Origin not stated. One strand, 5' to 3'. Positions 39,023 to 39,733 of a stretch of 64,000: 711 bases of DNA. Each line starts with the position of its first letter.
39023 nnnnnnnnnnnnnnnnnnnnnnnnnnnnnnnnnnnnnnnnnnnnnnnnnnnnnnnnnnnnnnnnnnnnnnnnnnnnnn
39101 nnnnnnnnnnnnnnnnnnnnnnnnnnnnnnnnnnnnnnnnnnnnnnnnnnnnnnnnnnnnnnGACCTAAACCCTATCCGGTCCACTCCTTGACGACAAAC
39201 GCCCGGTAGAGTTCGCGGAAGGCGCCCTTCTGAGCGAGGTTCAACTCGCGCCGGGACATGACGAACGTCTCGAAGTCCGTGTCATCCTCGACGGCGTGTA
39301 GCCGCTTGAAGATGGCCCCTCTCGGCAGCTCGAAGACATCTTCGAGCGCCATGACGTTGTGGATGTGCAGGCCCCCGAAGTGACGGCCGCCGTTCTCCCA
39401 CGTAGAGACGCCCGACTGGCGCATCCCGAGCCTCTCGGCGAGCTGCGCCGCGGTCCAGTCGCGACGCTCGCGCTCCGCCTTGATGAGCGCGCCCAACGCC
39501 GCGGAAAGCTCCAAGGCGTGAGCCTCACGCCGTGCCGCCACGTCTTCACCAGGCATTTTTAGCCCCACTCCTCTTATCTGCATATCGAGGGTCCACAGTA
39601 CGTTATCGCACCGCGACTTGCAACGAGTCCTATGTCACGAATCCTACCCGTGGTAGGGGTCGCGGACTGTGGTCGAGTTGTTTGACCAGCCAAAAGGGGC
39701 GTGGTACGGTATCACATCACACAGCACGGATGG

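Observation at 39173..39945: Candidate immunity switch: leftward XRE-HTH repressor-like gene, promoter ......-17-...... and a palindromic operator family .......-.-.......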

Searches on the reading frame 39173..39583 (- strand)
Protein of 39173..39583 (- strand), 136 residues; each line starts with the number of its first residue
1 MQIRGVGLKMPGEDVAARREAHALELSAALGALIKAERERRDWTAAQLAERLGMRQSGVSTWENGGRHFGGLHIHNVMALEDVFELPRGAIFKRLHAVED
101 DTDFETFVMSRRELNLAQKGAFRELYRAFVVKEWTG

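Call 11: search_protein_families(library=pfam, proteins=[window:39173-39583:-], max_evalue=0.01)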
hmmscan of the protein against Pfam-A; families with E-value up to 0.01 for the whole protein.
window:39173-39583:- (136 aa): 5 families
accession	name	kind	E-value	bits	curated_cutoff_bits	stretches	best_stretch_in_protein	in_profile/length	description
PF13560.12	HTH_31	-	1.2e-09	38.7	27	1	29-68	1-40/64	Helix-turn-helix domain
PF01381.28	HTH_3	-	9.8e-09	35.6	23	1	34-68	1-35/55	Helix-turn-helix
PF13744.12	HTH_37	-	1.4e-05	25.2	27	1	20-65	9-54/80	Helix-turn-helix domain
PF12844.13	HTH_19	-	0.0066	16.8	30.2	0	31-71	1-38/64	Helix-turn-helix domain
PF12802.13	MarR_2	-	0.0093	16.5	27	0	30-60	11-38/61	MarR family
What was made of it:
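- On XRE / Cro-CI family HTH transcription regulators (HTH1, 39173-39583): HTH_31 scores 38.7 bits (cutoff 27) and HTH_3 scores 35.6 (cutoff 23) (call 11).
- Checked: The gene at 39173-39556(-) is an XRE HTH: Pfam HTH_31 38.7 bits against a cutoff of 27, HTH_3 35.6 against 23 (call 11).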

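Call 12: search_protein_families(library=phrogs, proteins=[window:39173-39583:-], max_evalue=0.01)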
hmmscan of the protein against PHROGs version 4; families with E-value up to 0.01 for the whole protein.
window:39173-39583:- (136 aa): 13 families
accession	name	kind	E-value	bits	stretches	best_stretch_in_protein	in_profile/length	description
phrog_1373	-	transcription regulation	6e-08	33.8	1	13-66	46-100/166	transcriptional regulator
phrog_4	-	transcription regulation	6.9e-08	32.9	1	29-86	136-186/400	transcriptional repressor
phrog_8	-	transcription regulation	4.8e-07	30.5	1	33-94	165-218/346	transcriptional regulator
phrog_3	-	transcription regulation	1.2e-05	26.3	1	30-101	89-155/430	transcriptional repressor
phrog_2339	-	DNA, RNA and nucleotide metabolism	1.6e-05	25.8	1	18-66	14-62/98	HTH DNA binding protein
phrog_2439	-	transcription regulation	0.00017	21.6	1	31-69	9-47/367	transcriptional regulator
phrog_2104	-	unknown function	0.00022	22.4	1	34-68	44-78/103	-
phrog_2328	-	transcription regulation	0.00028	21.7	1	33-69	19-55/128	transcriptional repressor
phrog_5823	-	transcription regulation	0.00033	20.9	1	28-82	5-57/404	transcriptional regulator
phrog_7241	-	transcription regulation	0.0015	19.6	1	32-67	64-99/122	transcriptional regulator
phrog_4779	-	transcription regulation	0.0031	19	1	39-66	12-39/98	transcriptional regulator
phrog_4836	-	transcription regulation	0.0089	16.6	0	11-65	54-111/194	CII-like regulator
phrog_4583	-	transcription regulation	0.009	17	0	26-60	7-41/81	transcriptional repressor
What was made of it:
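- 39173..39583 (-): HTH1: XRE/Cro-CI-type HTH protein and candidate immunity repressor. It is 127 aa from the ATG at 39556, or 136 aa from the in-frame ATG at 39583. Pfam HTH_31 and HTH_3 score above their cutoffs (call 11), and PHROG repressor/regulator families match (call 12).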

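Call 19: find_related_loci(query=window:39173-39556:-, collection=viral_contigs, flank=6000)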
Query window:39173-39556:- (127 aa) in viral_contigs; peptide patterns used: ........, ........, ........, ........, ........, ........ (x = any residue, [..] = any of these).
13 stretches matched a pattern, but none encodes a relative of the query by tblastn (E <= 1e-3).

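Call 21: find_homologous_proteins(query=window:39173-39556:-, max_evalue=0.001)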
Query window:39173-39556:- (127 aa): 2 proteins with E <= 0.001 among 52 candidates.
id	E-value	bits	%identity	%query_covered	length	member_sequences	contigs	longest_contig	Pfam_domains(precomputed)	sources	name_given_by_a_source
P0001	1.1e-77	276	100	100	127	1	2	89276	PF13744.13,PF01381.29,PF13560.13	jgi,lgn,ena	-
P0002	3.1e-37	145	60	98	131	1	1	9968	PF01381.29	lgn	-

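Call 22: find_encoding_contigs(protein=P0002, flank=10000)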
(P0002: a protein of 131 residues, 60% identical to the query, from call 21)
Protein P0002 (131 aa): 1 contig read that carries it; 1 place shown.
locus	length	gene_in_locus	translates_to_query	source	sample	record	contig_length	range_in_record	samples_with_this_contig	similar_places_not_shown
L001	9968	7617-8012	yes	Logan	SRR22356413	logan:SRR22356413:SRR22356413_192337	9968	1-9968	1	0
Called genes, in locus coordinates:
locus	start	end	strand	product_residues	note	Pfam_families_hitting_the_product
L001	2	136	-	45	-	?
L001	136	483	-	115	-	-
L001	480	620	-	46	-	-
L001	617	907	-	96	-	-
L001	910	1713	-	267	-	-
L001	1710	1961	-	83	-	-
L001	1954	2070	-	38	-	-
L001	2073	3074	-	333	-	PF01145:Band_7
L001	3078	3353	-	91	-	-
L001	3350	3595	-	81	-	-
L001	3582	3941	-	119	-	-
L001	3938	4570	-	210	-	-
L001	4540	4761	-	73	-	-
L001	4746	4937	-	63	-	-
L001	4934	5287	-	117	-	-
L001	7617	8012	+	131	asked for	PF01381:HTH_3 (faint)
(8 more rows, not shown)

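Call 23: find_encoding_contigs(protein=P0001, flank=10000)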
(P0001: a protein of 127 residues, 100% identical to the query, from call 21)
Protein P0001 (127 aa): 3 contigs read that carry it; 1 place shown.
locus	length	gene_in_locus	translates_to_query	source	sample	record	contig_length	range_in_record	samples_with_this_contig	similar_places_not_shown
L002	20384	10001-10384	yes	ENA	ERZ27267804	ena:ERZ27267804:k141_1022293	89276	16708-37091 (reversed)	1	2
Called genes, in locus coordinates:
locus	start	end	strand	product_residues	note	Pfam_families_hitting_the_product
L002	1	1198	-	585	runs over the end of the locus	PF09250:Prim-Pol, PF13481:AAA_25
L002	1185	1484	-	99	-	-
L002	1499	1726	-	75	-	-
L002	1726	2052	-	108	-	-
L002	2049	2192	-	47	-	-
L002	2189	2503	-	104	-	-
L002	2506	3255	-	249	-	-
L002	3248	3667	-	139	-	-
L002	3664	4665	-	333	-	PF01145:Band_7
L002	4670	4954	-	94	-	-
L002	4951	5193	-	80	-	-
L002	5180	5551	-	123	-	-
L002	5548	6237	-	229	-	-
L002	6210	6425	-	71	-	-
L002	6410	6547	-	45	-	-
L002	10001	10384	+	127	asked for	PF13744:HTH_37 (faint), PF13560:HTH_31, PF01381:HTH_3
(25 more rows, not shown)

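Call 29: find_related_loci(query=A1, collection=metagenome_contigs, flank=10000)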
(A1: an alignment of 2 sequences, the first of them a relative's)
Query A1 (127 aa) in metagenome_contigs; peptide patterns used: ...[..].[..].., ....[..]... (x = any residue, [..] = any of these).
600 stretches matched a pattern (row limit reached: there are more); 5 encode a relative of the query (tblastn E <= 1e-3); 5 distinct loci.
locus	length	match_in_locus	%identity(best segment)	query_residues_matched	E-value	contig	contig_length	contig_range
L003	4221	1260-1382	51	17-57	6e-8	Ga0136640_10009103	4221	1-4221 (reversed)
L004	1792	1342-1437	47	25-56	3e-7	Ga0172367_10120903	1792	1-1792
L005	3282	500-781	33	30-116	4e-7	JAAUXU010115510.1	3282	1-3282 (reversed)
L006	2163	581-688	50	21-56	1e-6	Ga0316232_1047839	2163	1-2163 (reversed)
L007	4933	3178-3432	31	16-101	3e-6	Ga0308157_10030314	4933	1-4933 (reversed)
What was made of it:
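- Tried and rejected: The metagenome scan with HTH1 gave only HTH-domain look-alikes (call 29).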

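Call 30: find_related_loci(query=A1, collection=genome_contigs, flank=10000)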
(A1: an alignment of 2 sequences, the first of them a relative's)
Query A1 (127 aa) in genome_contigs; peptide patterns used: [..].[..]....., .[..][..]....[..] (x = any residue, [..] = any of these).
166 stretches matched a pattern, but none encodes a relative of the query by tblastn (E <= 1e-3).

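Call 36: search_solved_structures(query=window:39173-39556:-, max_evalue=0.1, show_alignments=2)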
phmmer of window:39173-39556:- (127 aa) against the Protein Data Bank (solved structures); distinct sequences matched with E-value up to 0.1: 13.
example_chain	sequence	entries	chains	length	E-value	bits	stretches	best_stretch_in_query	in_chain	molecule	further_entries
4z5h_A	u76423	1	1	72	0.0021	21.3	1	21-56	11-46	Antitoxin HipB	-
7dlv_D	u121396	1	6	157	0.0029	20.9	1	14-63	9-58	Orf20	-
8p8o_H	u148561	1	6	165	0.003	20.8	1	14-63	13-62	Orf20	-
6h49_A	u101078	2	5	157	0.0032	20.7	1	15-63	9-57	Orf20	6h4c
7pwj_CCC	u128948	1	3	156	0.0033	20.7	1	15-63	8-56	Orf20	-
2b5a_A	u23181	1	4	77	0.0045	20.3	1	15-86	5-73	C.BclI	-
8c8i_D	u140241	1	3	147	0.0052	20.1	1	16-63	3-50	Orf20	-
4yg4_A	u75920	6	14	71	0.0056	20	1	21-56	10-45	Antitoxin HipB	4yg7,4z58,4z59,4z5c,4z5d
4yg1_A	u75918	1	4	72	0.0056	20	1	21-56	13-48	Antitoxin HipB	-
7pwx_CCC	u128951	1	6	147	0.0062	19.8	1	16-63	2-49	Orf20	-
2wiu_B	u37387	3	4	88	0.0085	19.4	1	21-56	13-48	HTH-TYPE TRANSCRIPTIONAL REGULATOR HIPB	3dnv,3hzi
5k98_B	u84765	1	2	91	0.0089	19.3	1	21-56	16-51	Antitoxin HipB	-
8tac_A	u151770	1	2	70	0.043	17.1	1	20-58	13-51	DBP48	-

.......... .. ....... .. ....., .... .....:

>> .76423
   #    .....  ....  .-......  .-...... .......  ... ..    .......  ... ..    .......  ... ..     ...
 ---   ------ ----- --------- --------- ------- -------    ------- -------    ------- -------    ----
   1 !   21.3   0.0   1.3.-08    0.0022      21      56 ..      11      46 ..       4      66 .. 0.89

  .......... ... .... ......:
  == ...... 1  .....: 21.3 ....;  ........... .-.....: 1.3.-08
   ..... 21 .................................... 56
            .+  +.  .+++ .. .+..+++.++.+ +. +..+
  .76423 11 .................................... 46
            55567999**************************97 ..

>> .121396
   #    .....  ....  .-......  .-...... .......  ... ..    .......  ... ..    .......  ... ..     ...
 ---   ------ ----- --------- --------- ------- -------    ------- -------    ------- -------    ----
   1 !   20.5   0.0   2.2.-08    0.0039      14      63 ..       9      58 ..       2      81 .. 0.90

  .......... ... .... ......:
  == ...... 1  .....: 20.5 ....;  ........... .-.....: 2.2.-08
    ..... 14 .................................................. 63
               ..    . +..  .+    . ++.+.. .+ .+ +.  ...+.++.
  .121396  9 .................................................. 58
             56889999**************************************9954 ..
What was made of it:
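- Closest known: Phage lambda CI / O_R-P_RM-P_R switch. Different: Lambda CI is not among the significant PDB sequence hits (call 36).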

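Call 59: search_dna_similar(query=window:39173-39556:-, collection=phages, mode=protein, max_evalue=0.001, max_rows=15)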
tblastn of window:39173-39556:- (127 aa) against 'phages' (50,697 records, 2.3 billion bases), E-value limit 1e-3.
Records with a match: 2; places in all: 2; records where one place covers at least 80% of the query: 0.
Best place of each record, by identity: <60% 2.
By first word of the organism name: Vibrio 2.
By host as written in the record: Vibrio cyclitrophicus 10N.237.312.C11 2.
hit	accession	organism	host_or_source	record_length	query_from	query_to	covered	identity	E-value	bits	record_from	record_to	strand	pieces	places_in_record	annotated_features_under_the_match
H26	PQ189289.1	Vibrio phage 10N.237.312.C11_PE002A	Vibrio cyclitrophicus 10N.237.312.C11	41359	6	71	52%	31.8%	3e-4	44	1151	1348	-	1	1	hypothetical protein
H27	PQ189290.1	Vibrio phage 10N.237.312.C11_PE002B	Vibrio cyclitrophicus 10N.237.312.C11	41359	6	71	52%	31.8%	3e-4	44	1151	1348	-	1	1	hypothetical protein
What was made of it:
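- Closest known: Mycobacteriophage BPs. Different: No BPs or other actinophage repressor turned up when HTH1 was searched against the sequenced-phage collection (call 59).
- Tried and rejected: HTH1 hits only unrelated Vibrio phage HTH domains (call 59).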

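Call 68: find_homologous_proteins(query=A1, max_evalue=0.001)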
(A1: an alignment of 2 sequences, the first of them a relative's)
Query A1 (2 sequences) (127 aa, profile of the alignment): 5 proteins with E <= 0.001 among 1433 candidates.
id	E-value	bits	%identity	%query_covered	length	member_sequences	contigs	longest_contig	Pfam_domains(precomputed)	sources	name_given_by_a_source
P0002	1.9e-76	272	60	98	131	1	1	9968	PF01381.29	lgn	-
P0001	7.8e-71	254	100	100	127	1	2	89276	PF13744.13,PF01381.29,PF13560.13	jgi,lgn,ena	-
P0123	2.6e-48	181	56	98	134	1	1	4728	PF01381.29,PF13560.13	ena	-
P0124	9.4e-36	140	51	81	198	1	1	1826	PF01381.29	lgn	-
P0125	3.4e-31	126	50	94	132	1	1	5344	PF01381.29,PF13560.13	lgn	-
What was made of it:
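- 39173..39583 (-): Only 5 such proteins were found in the 5.8 billion-protein database (calls 21, 68).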

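Call 69: find_encoding_contigs(protein=P0123, flank=6000, max_places=2)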
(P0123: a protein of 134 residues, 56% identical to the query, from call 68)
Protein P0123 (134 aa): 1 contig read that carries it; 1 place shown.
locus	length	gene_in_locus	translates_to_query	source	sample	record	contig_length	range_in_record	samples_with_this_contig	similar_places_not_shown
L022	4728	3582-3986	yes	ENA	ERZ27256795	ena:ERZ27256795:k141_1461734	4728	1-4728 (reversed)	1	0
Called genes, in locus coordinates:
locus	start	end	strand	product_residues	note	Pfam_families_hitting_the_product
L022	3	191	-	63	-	?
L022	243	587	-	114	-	-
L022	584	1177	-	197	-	-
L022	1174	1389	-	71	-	-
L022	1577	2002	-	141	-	-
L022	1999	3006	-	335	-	-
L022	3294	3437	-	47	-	-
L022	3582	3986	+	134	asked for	PF13560:HTH_31 (weak), PF01381:HTH_3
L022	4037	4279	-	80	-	-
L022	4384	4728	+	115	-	?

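Call 70: find_encoding_contigs(protein=P0125, flank=6000, max_places=2)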
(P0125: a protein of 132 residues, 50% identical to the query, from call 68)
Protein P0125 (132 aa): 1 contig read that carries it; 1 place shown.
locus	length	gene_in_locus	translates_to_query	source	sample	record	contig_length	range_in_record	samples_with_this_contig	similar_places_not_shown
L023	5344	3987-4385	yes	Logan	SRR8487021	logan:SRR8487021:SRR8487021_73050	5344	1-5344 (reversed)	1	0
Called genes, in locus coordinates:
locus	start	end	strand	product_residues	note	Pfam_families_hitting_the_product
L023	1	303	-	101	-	?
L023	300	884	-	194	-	-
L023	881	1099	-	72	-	-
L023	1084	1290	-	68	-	-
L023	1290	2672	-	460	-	-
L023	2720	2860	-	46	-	-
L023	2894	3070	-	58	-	-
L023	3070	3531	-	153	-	-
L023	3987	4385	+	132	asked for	PF13560:HTH_31 (weak), PF01381:HTH_3 (weak)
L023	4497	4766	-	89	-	-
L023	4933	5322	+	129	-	PF13560:HTH_31 (faint), PF01381:HTH_3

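Call 71: find_encoding_contigs(protein=P0124, flank=6000, max_places=2)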
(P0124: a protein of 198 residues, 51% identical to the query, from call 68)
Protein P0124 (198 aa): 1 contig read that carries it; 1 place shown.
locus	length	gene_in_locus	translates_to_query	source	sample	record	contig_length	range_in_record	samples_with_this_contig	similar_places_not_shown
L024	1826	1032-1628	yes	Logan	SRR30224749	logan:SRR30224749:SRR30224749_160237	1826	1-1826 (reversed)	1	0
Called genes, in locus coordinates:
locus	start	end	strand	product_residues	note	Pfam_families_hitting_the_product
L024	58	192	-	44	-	-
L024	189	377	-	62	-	-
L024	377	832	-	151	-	-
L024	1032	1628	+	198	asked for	PF01381:HTH_3 (weak)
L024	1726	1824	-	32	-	?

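Call 85: predict_structure(alignment_id=A6)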
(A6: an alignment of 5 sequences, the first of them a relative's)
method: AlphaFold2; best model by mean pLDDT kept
length: 127 residues; sequences in the alignment: 5
mean_pLDDT: 74.9   pTM: 0.60
mean pLDDT of the five models: 74.9, 74.9, 73.9, 72.1, 69.5
residues with pLDDT >= 90: 23; 70-90: 65; 50-70: 30; < 50: 9
segments of 3 or more residues with pLDDT < 50: 123-127
pLDDT, mean of each block of 10 residues (from residue 1): 65 79 92 94 89 72 68 85 71 60 76 69 44
secondary structure, 60 per line:
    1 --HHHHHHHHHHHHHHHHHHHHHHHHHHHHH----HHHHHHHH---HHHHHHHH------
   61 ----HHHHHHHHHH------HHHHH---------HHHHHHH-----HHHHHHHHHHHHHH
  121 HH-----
elements in order: H3-31 H36-43 H47-54 H65-74 H81-85 H95-101 H107-122
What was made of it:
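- Closest known: Phage lambda CI / O_R-P_RM-P_R switch. Different: There is no S24 autoprotease domain (calls 11, 85).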
